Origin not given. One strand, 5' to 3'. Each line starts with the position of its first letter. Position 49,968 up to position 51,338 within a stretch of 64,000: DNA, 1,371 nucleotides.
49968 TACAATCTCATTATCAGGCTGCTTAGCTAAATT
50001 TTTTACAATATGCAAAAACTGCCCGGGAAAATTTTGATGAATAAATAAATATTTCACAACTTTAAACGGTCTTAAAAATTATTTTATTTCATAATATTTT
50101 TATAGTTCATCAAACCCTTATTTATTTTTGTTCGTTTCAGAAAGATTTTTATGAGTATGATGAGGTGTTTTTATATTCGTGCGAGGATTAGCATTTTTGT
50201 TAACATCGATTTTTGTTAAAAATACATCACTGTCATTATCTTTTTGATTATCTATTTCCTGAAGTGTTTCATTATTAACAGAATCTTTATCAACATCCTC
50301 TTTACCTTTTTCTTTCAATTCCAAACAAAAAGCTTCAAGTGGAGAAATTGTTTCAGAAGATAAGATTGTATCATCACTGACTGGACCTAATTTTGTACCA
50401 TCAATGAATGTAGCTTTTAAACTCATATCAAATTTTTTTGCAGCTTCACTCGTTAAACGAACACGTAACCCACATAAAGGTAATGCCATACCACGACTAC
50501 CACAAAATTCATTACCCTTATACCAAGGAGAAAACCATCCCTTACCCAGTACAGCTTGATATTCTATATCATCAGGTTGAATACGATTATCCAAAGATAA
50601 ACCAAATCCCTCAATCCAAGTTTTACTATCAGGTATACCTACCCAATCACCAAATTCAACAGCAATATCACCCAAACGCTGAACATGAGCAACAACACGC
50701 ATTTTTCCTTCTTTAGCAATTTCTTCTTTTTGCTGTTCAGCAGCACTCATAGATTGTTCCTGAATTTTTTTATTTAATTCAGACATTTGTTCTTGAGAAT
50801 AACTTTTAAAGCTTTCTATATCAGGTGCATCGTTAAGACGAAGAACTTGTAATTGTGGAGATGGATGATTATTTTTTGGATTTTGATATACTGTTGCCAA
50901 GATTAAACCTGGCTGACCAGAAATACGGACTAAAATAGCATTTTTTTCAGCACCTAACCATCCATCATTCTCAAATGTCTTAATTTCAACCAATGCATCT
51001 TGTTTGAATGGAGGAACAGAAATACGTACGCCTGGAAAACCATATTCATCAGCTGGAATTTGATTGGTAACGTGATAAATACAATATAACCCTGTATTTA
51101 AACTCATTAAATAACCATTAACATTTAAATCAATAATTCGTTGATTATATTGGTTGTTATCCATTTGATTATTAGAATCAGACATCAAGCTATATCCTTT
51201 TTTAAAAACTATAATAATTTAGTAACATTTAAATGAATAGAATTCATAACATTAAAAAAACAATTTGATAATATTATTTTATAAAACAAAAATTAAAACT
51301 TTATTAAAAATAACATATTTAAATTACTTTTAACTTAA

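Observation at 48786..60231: Candidate novel system: T1SS (dead-C39 ABC plus HlyD) fused to a Sel1 protein, a TPR-GT2-GT-B glycosyltransferase, a ChW-like repeat orphan and a GT4 enzyme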

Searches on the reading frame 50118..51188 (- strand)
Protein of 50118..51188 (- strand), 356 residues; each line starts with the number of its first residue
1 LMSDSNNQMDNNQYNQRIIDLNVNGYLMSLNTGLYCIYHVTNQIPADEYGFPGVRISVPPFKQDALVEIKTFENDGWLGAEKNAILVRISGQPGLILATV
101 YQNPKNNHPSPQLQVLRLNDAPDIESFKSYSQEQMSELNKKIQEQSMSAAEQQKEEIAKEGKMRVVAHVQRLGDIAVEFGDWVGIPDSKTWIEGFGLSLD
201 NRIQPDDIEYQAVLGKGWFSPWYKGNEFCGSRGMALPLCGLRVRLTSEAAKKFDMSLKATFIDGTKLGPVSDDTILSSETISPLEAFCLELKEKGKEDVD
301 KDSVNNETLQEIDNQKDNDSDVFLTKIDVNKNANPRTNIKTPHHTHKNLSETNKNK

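Call 5: search_protein_families(library=pfam, proteins=[window:50118-51188:-], max_evalue=0.01)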
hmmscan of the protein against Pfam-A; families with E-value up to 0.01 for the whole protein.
window:50118-51188:- (356 aa): 1 family
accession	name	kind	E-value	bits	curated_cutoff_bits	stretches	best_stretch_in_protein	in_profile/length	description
PF07538.16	ChW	-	0.00012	22.2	22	1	215-246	4-34/35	Clostridial hydrophobic W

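Call 6: search_protein_families(library=ncbifam, proteins=[window:50118-51188:-], max_evalue=0.01)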
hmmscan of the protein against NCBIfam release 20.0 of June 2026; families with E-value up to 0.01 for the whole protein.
window:50118-51188:- (356 aa): 0 families

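Call 21: find_homologous_proteins(query=window:50118-51188:-, max_evalue=0.001)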
Query window:50118-51188:- (356 aa): 1971 proteins with E <= 0.001 among 3503 candidates; the best 120 are listed.
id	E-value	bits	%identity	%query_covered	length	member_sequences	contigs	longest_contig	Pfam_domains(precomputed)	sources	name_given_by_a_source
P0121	5.8e-239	810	100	100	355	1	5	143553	-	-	-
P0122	2.5e-149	515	67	99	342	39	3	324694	PF07538.17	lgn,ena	-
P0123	3.0e-148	511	65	100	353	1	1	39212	PF07538.17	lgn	-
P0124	1.1e-143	496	64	96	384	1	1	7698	-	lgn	-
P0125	3.0e-140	485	61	97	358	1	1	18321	-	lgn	-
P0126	6.8e-124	431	64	81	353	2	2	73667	PF07538.17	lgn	-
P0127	2.9e-123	429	64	81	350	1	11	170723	PF07538.17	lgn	-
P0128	1.6e-122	427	64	81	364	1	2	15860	PF07538.17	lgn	-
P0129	1.3e-121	424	63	81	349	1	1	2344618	PF07538.17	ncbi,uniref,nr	ncbi:hypothetical protein [Commensalibacter oyaizuii]|uniref:Uncharacterized protein n=1 Tax=Commens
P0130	7.7e-121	421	62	81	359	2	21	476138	PF07538.17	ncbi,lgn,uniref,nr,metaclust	ncbi:hypothetical protein CIN_12600 [Commensalibacter intestini A911]|uniref:Uncharacterized protein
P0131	8.2e-121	421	64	81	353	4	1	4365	PF07538.17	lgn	-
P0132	3.5e-118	413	59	82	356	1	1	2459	PF07538.17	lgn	-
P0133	3.6e-117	409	62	81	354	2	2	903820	PF07538.17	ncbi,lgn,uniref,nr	ncbi:hypothetical protein [Commensalibacter papalotli (ex Botero et al. 2024)]|uniref:Glycosyltransf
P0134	9.9e-117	408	61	81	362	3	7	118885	PF07538.17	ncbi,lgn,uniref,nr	ncbi:Glycosyltransferase involved in cell wall bisynthesis (RfaB) (PDB:2IV7) [Commensalibacter commu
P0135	6.7e-116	405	61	81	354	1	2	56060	PF07538.17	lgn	-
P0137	3.3e-108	380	52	96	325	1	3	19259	PF07538.17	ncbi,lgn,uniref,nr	ncbi:hypothetical protein COMNV_01784 [Commensalibacter sp. Nvir]|uniref:hypothetical protein n=1 Ta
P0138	6.8e-104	366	57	80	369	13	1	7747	PF07538.17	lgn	-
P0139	3.0e-103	363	57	80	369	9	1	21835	PF07538.17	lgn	-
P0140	2.6e-102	360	57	80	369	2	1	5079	PF07538.17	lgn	-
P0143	1.5e-80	289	48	80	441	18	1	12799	PF07538.17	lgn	-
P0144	7.3e-79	283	48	80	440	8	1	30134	PF07538.17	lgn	-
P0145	6.3e-78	280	46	79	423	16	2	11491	PF07538.17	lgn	-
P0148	1.6e-77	279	45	81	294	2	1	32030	PF07538.17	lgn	-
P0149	1.8e-77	279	45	81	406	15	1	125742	PF07538.17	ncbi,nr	ncbi:hypothetical protein HK11_02485 [Acetobacter sp. DmW_043]|nr:hypothetical protein HK11_02485 [A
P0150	4.2e-77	277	43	84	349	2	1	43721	PF07538.17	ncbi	ncbi:hypothetical protein, partial [Acetobacter oeni]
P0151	7.2e-77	277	44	81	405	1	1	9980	PF07538.17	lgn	-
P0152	9.5e-77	276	45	83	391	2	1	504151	PF07538.17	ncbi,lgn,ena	-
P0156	2.1e-76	275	43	84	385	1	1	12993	PF07538.17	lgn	-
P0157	2.4e-76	275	45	81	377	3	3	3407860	PF07538.17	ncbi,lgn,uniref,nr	ncbi:hypothetical protein NCH01_27150 [Neoasaia chiangmaiensis]|uniref:Uncharacterized protein n=1 T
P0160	1.0e-75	273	46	78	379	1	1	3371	PF07538.17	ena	-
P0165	4.4e-75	271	45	78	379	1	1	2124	PF07538.17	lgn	-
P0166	6.8e-75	270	44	84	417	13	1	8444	PF07538.17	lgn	-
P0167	7.0e-75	270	45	78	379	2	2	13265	PF07538.17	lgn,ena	-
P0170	9.9e-75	270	44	80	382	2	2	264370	PF07538.17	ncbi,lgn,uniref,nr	ncbi:hypothetical protein AA0472_1971 [Acetobacter estunensis NRIC 0472]|uniref:Hydrophobic W protei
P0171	1.0e-74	270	46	78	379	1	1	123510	PF07538.17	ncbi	-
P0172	1.2e-74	269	45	78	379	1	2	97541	PF07538.17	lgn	-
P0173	2.1e-74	269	44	79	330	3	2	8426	PF07538.17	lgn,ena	-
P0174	3.3e-74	268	44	83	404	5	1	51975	PF07538.17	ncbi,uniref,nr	ncbi:hypothetical protein [Acetobacter sp. DsW_063]|uniref:hypothetical protein n=1 Tax=Acetobacter 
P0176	6.5e-74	267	47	78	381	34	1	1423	PF07538.17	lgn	-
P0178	1.5e-73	266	43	82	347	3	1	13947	PF07538.17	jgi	-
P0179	1.7e-73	266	42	82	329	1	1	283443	PF07538.17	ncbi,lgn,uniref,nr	ncbi:hypothetical protein JK202_05780 [Gluconobacter sp. Dm-62]|uniref:hypothetical protein n=1 Tax=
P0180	2.0e-73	265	44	81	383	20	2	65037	PF07538.17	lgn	-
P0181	2.0e-73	265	45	80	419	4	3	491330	PF07538.17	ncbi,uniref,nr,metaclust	ncbi:hypothetical protein ACI01nite_20250 [Acetobacter cibinongensis]|uniref:Clostridial hydrophobic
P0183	2.9e-73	265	42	82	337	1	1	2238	PF07538.17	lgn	-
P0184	4.4e-73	264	43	80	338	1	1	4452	PF07538.17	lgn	-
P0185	5.1e-73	264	44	82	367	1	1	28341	PF07538.17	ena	-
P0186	6.0e-73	264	43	79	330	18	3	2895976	PF07538.17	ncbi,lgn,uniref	ncbi:hypothetical protein [Gluconobacter oxydans]|uniref:hypothetical protein n=1 Tax=Gluconobacter 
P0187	7.4e-73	263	46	81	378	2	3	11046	PF07538.17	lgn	-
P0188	7.8e-73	263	42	82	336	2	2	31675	PF07538.17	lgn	-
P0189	8.0e-73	263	43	81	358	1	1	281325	PF07538.17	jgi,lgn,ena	-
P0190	8.2e-73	263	43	79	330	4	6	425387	PF07538.17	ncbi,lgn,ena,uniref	ncbi:hypothetical protein [Gluconobacter oxydans]|uniref:hypothetical protein n=1 Tax=Gluconobacter 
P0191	1.1e-72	263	42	85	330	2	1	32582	PF07538.17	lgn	-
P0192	1.3e-72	263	44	79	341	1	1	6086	PF07538.17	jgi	-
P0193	1.4e-72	263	43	77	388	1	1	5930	PF07538.17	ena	-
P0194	1.4e-72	263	42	85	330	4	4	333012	PF07538.17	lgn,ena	-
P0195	1.5e-72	262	46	78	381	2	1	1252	PF07538.17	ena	-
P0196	2.3e-72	262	44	79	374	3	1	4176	PF07538.17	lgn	-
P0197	2.9e-72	262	41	84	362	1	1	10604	PF07538.17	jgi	-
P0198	3.8e-72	261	39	95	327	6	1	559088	PF07538.17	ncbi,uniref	ncbi:hypothetical protein [Gluconobacter sphaericus]|uniref:hypothetical protein n=1 Tax=Gluconobact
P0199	4.4e-72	261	42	82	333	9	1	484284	PF07538.17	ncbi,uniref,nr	ncbi:hypothetical protein [Gluconobacter sp. Dm-44]|uniref:hypothetical protein n=1 Tax=Gluconobacte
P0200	5.6e-72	261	41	82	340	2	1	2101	PF07538.17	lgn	-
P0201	5.9e-72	261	42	84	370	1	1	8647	PF07538.17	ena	-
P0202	7.8e-72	260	43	81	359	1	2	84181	PF07538.17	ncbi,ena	-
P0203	8.2e-72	260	43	82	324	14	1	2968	PF07538.17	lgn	-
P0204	8.2e-72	260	41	83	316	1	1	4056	PF07538.17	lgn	-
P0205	8.4e-72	260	43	79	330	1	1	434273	PF07538.17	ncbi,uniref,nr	ncbi:hypothetical protein [Gluconobacter oxydans]|uniref:hypothetical protein n=1 Tax=Gluconobacter 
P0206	8.5e-72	260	43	82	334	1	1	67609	PF07538.17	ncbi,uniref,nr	ncbi:hypothetical protein [Gluconobacter aidae]|uniref:Hydrophobic W protein n=1 Tax=Gluconobacter a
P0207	9.7e-72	260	43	83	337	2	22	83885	PF07538.17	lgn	-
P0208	1.0e-71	260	43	78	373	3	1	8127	PF07538.17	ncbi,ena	-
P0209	1.4e-71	259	44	82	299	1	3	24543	PF07538.17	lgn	-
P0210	1.5e-71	259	43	79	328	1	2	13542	PF07538.17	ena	-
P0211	1.5e-71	259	43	79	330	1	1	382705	PF07538.17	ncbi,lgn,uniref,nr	ncbi:hypothetical protein [Gluconobacter sp. P1C6_b]|uniref:hypothetical protein n=1 Tax=Gluconobact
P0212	1.5e-71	259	44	82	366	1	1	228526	PF07538.17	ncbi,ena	-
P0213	1.8e-71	259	39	85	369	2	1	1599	PF07538.17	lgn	-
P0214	1.8e-71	259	45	79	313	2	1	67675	PF07538.17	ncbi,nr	ncbi:hypothetical protein GS501_00695 [Saccharibacter sp. 17.LH.SD]|nr:hypothetical protein [Sacchar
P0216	2.3e-71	259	47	78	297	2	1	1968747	PF07538.17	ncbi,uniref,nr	ncbi:hypothetical protein GT348_00675 [Aristophania vespae]|uniref:Hydrophobic W protein n=1 Tax=Ari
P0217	2.5e-71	258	42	81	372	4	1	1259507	PF07538.17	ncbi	-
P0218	2.7e-71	258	44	78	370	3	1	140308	PF07538.17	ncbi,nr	ncbi:hypothetical protein [Acetobacter fallax]|nr:hypothetical protein [Acetobacter fallax]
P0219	2.7e-71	258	42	77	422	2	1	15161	PF07538.17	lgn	-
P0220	3.3e-71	258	39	89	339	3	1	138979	PF07538.17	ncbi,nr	ncbi:hypothetical protein AA103196_0681 [Ameyamaea chiangmaiensis NBRC 103196]|nr:hypothetical prote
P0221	4.2e-71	258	44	80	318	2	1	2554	PF07538.17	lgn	-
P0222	4.8e-71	258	45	77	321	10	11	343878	PF07538.17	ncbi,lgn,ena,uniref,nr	ncbi:hypothetical protein NKW55_03065 [Gluconobacter kondonii]|uniref:Hydrophobic W protein n=1 Tax=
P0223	6.9e-71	257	43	78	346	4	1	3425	PF07538.17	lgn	-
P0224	8.4e-71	257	41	81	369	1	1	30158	PF07538.17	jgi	-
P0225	8.8e-71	257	43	79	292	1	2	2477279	PF07538.17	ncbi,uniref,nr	ncbi:hypothetical protein AA106555_0121 [Neokomagataea thailandica NBRC 106555]|uniref:Hydrophobic W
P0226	9.4e-71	257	44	78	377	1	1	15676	PF07538.17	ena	-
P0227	9.4e-71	257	42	83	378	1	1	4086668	PF07538.17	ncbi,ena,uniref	ncbi:hypothetical protein [Lichenicola sp.]|uniref:hypothetical protein n=1 Tax=Lichenicola sp. TaxI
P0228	9.6e-71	257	39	87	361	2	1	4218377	PF07538.17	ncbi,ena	-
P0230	1.1e-70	256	41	77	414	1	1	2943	PF07538.17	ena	-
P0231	1.3e-70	256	38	95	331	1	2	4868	PF07538.17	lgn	-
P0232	2.0e-70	255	42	82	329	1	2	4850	PF07538.17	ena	-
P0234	2.1e-70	255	42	78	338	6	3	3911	PF07538.17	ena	-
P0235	2.1e-70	255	42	77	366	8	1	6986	PF07538.17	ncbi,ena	-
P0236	2.2e-70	255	44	80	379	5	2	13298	PF07538.17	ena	-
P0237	2.3e-70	255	43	82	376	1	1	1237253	PF07538.17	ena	-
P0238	2.3e-70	255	41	83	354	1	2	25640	PF07538.17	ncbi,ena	-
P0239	2.4e-70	255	37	98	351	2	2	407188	PF07538.17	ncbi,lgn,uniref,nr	ncbi:hypothetical protein [Brytella acorum]|uniref:Hydrophobic W protein n=1 Tax=Brytella acorum Tax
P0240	2.6e-70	255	41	79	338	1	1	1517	PF07538.17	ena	-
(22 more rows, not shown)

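Call 27: search_solved_structures(query=window:50118-51188:-, max_evalue=1)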
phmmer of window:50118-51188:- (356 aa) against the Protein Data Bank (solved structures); distinct sequences matched with E-value up to 1: 5.
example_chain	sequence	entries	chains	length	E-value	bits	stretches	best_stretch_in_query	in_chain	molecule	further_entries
7sq4_A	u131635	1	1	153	0.027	16.5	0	128-170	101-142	Designed trefoil knot protein, variant 2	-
7sq3_A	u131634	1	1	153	0.074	15.1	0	128-174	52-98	Designed trefoil knot protein, variant 1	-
8p0b_A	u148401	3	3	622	0.26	13.3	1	55-92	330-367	Polymerase acidic protein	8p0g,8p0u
8z85_A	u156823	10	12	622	0.26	13.3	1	55-92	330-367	Polymerase acidic protein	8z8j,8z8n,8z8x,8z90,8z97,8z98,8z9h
2n5e_A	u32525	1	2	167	0.39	12.7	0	113-175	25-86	Apolipoprotein A-I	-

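Call 65: predict_structure(alignment_id=A2)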
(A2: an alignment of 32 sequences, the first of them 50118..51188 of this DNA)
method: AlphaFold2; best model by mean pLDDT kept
length: 356 residues; sequences in the alignment: 32
mean_pLDDT: 78.0   pTM: 0.50
mean pLDDT of the five models: 78.0, 77.3, 74.1, 73.4, 69.1
residues with pLDDT >= 90: 179; 70-90: 67; 50-70: 41; < 50: 69
segments of 3 or more residues with pLDDT < 50: 1-3, 7-16, 303-356
pLDDT, mean of each block of 10 residues (from residue 1): 46 59 93 93 85 91 94 74 86 95 88 90 54 60 70 71 93 94 96 95 96 89 93 85 96 97 97 94 97 78 46 41 38 37 38 40
secondary structure, 60 per line:
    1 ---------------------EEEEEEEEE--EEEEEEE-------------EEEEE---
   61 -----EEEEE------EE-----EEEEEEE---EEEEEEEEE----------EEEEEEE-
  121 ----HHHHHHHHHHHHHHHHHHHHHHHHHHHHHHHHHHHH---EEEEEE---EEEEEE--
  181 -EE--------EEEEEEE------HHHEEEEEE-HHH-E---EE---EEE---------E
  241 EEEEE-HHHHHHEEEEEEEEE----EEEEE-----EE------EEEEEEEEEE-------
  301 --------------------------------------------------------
elements in order: E22-30 E33-39 E53-57 E66-70 E84-90 E94-102 E113-119 H125-160 E164-169 E173-178 E192-198 E208-213 E228-230 E240-245 H247-252 E253-261 E266-270 E284-293

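Call 68: fold_search(model_id=the predicted structure, library=pdb)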
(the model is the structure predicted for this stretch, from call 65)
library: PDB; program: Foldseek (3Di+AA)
matches with E <= 10: 364; with E <= 0.001: 0
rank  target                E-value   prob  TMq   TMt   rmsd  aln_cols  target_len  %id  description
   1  5ckm                  1.6e-01  0.18  0.17  0.21  19.9       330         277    8  The CUB1-EGF-CUB2 domains of rat MBL-associated serine protease-2 (MASP-2) bound to Ca2+ (released 2017-01-18)
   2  6mfa                  2.0e-01  0.09  0.14  0.14  18.2       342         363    9  Fragment of human fibronectin containing the 4th-7th type III domains (released 2019-09-18)
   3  1o6u_E                2.1e-01  0.33  0.15  0.14   8.7       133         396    7  The Crystal Structure of Human Supernatant Protein Factor (released 2003-10-17)
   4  3b2m_C                2.9e-01  0.09  0.18  0.22  22.6       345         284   10  Crystal Structure of the Major Pilin from Streptococcus pyogenes (released 2007-12-18)
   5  5azw_A                3.3e-01  0.30  0.12  0.34  12.5       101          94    9  Crystal structure of p24beta1 GOLD domain (released 2016-09-14)
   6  7x30_a                3.3e-01  0.03  0.09  0.08  31.3       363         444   11  Capsid structure of Staphylococcus jumbo bacteriophage S6 (released 2023-12-06)
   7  6hlv_A                4.2e-01  0.16  0.11  0.24  12.3       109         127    8  Crystal structure of human ACBD3 GOLD domain in complex with 3A protein of poliovirus-1 (L24A mutant) (released 2019-07-24)
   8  5cis                  4.2e-01  0.13  0.18  0.22  20.1       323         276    6  The CUB1-EGF-CUB2 domains of rat MBL-associated serine protease-2 (MASP-2) bound to Ca2+ (released 2017-01-18)
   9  4tlg_A                4.7e-01  0.30  0.16  0.15   8.8       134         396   10  Crystal structure of SEC14-like protein 4 (SEC14L4) (released 2014-07-02)
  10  2evx                  4.7e-01  0.04  0.12  0.12  23.4       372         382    9  Crystal structure of pumpkin seed globulin (released 2006-11-14)
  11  6hlw_C                4.9e-01  0.16  0.13  0.29  13.2       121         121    7  Crystal structure of human ACBD3 GOLD domain in complex with 3A protein of enterovirus-A71 (fusion protein) (released 2019-07-24)
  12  5ckn_A                4.9e-01  0.11  0.18  0.22  20.1       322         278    8  The CUB1-EGF-CUB2 domains of rat MBL-associated serine protease-2 (MASP-2) bound to Ca2+ (released 2017-01-18)
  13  3gld_A                5.2e-01  0.06  0.18  0.20  23.3       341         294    9  Crystal Structure of the Major Pilin from Streptococcus pyogenes E117A mutant (released 2009-06-02)
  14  2uy8                  6.4e-01  0.08  0.15  0.14  20.0       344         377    8  R92A mutant of Bacillus subtilis Oxalate Decarboxylase OxdC (released 2007-08-21)
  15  1olm_E                7.1e-01  0.15  0.14  0.13   8.3       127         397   10  Supernatant Protein Factor in Complex with RRR-alpha-Tocopherylquinone: A Link between Oxidized Vitamin E and Choleste (released 2004-08-12)
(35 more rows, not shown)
